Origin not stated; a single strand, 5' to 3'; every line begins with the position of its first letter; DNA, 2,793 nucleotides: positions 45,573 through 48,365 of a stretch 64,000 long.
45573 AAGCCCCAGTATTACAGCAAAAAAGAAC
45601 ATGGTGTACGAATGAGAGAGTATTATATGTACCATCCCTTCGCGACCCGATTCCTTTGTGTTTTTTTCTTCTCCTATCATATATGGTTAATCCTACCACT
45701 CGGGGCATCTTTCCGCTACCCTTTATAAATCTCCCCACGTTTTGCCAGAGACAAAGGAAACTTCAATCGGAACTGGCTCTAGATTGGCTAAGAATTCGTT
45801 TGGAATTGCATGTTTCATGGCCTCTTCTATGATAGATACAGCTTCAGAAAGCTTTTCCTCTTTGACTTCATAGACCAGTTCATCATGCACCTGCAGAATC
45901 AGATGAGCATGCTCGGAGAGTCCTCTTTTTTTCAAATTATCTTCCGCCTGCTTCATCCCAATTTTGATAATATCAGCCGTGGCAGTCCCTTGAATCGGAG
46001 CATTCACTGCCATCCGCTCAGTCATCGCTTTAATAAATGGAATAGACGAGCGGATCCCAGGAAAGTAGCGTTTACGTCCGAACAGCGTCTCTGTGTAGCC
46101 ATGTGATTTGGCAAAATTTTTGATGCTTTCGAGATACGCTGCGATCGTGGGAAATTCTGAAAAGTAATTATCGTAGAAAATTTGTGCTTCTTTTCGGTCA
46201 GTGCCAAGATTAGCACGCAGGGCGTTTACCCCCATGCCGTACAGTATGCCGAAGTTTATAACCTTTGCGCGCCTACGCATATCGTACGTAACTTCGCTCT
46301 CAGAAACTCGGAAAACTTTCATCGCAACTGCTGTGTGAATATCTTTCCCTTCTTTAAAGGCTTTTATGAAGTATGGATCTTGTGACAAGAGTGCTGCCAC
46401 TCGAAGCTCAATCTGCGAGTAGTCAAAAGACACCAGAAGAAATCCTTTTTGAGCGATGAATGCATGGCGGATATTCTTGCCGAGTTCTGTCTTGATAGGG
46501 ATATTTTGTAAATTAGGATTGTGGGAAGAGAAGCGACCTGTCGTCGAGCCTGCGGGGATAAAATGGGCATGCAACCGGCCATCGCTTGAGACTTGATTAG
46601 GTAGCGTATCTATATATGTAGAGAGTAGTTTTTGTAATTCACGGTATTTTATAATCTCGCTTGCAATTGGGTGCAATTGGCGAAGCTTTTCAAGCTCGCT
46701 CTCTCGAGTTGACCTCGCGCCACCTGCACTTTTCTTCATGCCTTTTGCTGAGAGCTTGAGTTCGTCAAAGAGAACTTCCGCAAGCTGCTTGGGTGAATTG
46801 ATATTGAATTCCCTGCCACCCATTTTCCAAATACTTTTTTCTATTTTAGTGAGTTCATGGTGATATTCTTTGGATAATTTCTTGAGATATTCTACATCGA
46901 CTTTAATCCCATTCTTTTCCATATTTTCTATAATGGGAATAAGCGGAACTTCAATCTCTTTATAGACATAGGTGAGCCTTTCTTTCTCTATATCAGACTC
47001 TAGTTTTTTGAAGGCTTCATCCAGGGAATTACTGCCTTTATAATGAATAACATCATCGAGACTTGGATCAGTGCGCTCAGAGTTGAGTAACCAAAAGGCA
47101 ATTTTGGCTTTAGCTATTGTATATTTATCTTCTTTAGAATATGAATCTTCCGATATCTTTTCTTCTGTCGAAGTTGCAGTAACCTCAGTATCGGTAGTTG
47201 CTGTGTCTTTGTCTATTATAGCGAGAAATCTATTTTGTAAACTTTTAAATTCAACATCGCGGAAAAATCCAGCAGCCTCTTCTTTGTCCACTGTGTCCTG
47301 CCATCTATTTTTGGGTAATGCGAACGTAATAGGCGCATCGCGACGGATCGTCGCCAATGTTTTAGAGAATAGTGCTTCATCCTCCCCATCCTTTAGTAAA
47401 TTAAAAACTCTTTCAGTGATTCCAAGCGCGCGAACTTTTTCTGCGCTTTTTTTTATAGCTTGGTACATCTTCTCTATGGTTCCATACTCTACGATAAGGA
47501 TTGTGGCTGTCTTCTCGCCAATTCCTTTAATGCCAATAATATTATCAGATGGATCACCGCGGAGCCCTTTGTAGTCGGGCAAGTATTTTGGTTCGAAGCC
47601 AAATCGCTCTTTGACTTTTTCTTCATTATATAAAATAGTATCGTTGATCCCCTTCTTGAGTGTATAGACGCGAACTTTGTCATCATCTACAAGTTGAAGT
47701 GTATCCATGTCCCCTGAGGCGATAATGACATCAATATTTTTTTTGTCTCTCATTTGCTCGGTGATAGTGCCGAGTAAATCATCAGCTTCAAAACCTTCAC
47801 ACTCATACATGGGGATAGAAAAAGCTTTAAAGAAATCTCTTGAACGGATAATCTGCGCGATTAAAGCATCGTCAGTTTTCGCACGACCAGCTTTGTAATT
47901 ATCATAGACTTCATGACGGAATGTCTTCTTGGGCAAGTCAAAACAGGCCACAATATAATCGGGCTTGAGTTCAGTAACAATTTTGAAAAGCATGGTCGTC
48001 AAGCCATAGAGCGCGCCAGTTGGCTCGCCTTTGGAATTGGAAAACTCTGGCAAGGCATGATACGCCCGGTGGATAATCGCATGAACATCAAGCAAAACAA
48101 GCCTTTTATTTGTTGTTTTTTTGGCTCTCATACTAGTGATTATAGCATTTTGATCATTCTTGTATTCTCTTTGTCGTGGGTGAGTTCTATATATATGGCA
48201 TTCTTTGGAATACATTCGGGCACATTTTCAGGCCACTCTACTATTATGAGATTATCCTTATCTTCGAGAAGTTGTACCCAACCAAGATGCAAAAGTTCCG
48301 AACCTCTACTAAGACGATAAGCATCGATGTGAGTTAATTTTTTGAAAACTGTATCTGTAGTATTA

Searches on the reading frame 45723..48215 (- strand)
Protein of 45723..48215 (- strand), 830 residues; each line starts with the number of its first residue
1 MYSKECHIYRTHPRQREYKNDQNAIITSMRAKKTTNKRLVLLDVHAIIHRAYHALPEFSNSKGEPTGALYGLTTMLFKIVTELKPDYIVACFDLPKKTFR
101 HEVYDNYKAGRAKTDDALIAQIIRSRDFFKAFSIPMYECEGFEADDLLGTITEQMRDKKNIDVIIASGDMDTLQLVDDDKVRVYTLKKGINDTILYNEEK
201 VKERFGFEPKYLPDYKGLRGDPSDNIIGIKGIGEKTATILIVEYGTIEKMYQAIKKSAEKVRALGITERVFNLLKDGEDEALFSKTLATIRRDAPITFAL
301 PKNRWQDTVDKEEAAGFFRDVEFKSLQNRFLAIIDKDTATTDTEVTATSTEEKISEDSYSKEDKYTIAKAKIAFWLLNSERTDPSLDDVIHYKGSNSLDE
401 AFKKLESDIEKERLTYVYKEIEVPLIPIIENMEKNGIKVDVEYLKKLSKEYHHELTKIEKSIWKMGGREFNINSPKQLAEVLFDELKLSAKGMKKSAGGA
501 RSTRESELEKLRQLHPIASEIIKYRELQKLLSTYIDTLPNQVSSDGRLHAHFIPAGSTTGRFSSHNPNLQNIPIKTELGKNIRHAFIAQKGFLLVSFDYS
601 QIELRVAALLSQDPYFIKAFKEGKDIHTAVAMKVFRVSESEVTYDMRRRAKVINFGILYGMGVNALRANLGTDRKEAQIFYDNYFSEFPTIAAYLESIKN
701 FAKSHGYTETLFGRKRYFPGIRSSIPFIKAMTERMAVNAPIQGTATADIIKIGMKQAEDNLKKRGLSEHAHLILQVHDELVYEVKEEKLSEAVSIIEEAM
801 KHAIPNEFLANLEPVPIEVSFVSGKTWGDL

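Call 12: search_protein_families(library=pfam, proteins=[window:45723-48215:-], max_evalue=0.00001)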
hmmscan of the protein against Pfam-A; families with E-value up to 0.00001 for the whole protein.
window:45723-48215:- (830 aa): 3 families
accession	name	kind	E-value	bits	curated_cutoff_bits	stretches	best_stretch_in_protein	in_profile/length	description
PF00476.26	DNA_pol_A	-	3.6e-137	457.8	34.3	1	442-829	2-381/381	DNA polymerase family A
PF02739.22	5_3_exonuc_N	-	1.7e-52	177.9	34.3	1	38-206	1-164/164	5'-3' exonuclease, N-terminal resolvase-like domain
PF01367.25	5_3_exonuc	-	2.2e-24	86.2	40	1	208-307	2-93/97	5'-3' exonuclease, C-terminal SAM fold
